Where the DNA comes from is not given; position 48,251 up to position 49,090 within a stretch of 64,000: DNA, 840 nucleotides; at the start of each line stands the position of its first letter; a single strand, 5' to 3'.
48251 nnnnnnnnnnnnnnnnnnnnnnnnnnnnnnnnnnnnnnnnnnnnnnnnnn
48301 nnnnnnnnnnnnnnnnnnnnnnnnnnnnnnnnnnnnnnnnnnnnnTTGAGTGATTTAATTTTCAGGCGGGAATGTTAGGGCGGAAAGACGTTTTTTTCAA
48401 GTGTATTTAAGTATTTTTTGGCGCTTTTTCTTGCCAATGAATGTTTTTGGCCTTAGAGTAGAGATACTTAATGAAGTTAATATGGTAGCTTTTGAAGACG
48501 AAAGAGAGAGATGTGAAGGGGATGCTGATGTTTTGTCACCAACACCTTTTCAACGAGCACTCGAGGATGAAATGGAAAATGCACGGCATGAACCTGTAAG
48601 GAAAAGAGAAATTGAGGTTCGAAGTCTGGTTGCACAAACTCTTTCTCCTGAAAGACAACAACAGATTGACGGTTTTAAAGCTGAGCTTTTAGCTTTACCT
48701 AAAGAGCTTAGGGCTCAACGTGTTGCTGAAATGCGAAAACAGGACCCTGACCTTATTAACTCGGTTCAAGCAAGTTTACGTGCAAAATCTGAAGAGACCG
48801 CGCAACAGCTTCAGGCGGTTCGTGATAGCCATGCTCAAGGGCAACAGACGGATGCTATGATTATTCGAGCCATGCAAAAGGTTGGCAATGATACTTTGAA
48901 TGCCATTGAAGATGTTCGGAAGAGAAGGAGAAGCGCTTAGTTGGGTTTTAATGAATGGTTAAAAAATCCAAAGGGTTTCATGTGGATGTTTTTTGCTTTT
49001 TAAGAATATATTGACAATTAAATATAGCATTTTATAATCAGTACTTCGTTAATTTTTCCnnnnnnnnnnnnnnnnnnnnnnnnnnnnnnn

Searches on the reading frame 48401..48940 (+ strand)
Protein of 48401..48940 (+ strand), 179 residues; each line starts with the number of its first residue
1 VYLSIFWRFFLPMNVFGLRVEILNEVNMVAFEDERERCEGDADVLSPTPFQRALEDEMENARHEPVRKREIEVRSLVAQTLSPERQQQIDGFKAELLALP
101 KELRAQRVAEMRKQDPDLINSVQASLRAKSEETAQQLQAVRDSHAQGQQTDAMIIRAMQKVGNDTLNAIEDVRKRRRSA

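Call 3: search_protein_families(library=pfam, proteins=[window:48401-48940:+], max_evalue=0.1)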
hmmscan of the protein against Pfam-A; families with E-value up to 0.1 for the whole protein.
window:48401-48940:+ (179 aa): 1 family
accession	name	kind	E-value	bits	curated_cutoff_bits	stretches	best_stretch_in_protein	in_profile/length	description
PF14841.11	FliG_M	-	0.09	13.4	25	0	98-135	34-74/76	FliG middle domain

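Call 4: search_protein_families(library=ncbifam, proteins=[window:48401-48940:+], max_evalue=0.1)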
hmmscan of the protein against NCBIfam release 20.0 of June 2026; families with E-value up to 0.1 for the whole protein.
window:48401-48940:+ (179 aa): 1 family
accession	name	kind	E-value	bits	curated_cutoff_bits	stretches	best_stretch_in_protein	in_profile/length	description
NF009732.0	PRK13255.1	equivalog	0.0053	16.3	213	1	59-160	87-190/218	thiopurine S-methyltransferase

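Call 13: find_homologous_proteins(query=window:48482-48940:+)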
Query window:48482-48940:+ (152 aa): 1 proteins with E <= 0.001 among 49 candidates.
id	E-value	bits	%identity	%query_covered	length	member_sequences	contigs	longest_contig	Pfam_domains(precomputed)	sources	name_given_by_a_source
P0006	8.1e-87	306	100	100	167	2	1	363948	-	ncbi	-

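Call 66: search_protein_families(library=padloc, proteins=[window:48482-48940:+], max_evalue=0.1)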
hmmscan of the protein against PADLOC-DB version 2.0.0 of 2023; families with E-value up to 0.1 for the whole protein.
window:48482-48940:+ (152 aa): 0 families

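Call 67: search_protein_families(library=phrogs, proteins=[window:48482-48940:+], max_evalue=0.1)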
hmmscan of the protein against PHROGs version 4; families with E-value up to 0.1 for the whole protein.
window:48482-48940:+ (152 aa): 1 family
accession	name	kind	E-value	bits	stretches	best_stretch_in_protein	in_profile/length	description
phrog_9428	-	unknown function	0.056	14.6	1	87-127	45-84/107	-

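Call 82: search_protein_families(library=pfam, alignment_id=A6, max_evalue=0.05)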
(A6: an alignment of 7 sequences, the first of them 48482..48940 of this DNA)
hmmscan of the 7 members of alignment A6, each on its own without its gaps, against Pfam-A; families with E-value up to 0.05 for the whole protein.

A. member 1, window:48482-48940:+ (152 aa): 0 families

B. families by the number of members that match (of 7 scanned): 3 families
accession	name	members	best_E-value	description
PF13949.11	ALIX_LYPXL_bnd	1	0.018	ALIX V-shaped domain binding to HIV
PF13864.11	Enkurin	1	0.029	Calmodulin-binding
PF01765.24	RRF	1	0.03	Ribosome recycling factor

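Call 83: search_solved_structures(query=A6, max_evalue=10)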
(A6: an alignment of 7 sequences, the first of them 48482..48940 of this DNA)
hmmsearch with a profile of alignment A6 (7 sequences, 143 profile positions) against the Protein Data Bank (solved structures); distinct sequences matched with E-value up to 10: 40.
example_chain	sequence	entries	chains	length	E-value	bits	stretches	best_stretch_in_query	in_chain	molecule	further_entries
1yo7_A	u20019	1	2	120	0.0066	20.2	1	59-111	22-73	Regulatory protein rop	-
2q2f_A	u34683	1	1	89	0.018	18.7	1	24-76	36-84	Selenoprotein S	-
9r34_A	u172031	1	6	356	0.027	18.2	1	57-112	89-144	NTPase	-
3k79_A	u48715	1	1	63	0.029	18.1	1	58-97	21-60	Regulatory protein rop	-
1b6q_A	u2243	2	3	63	0.053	17.2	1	58-97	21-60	ROP | REGULATORY PROTEIN ROP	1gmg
2iji_A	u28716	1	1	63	0.16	15.7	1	58-97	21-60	Regulatory protein rop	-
4do2_A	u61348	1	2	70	0.17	15.6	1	58-100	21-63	Regulatory protein rop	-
1vcs_A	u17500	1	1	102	0.17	15.6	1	51-113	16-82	Vesicle transport through interaction with t-SNAREs homolog 1A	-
7kae_A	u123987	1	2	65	0.2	15.4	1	52-92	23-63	Regulatory protein rop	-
5kiu_A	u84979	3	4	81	0.21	15.3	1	24-76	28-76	Selenoprotein S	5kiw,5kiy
2ijj_A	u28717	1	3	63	0.21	15.3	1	58-97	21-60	Regulatory protein rop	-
2ijh_A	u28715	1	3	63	0.22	15.2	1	58-97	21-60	Regulatory protein rop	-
1rop_A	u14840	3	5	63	0.22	15.2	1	58-97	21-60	ROP PROTEIN | ROP | Regulatory protein rop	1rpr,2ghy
2ijk_A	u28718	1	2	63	0.22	15.2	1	58-97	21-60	Regulatory protein rop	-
8cok_A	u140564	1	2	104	0.28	14.9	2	57-91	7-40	Inhibitor of growth protein 3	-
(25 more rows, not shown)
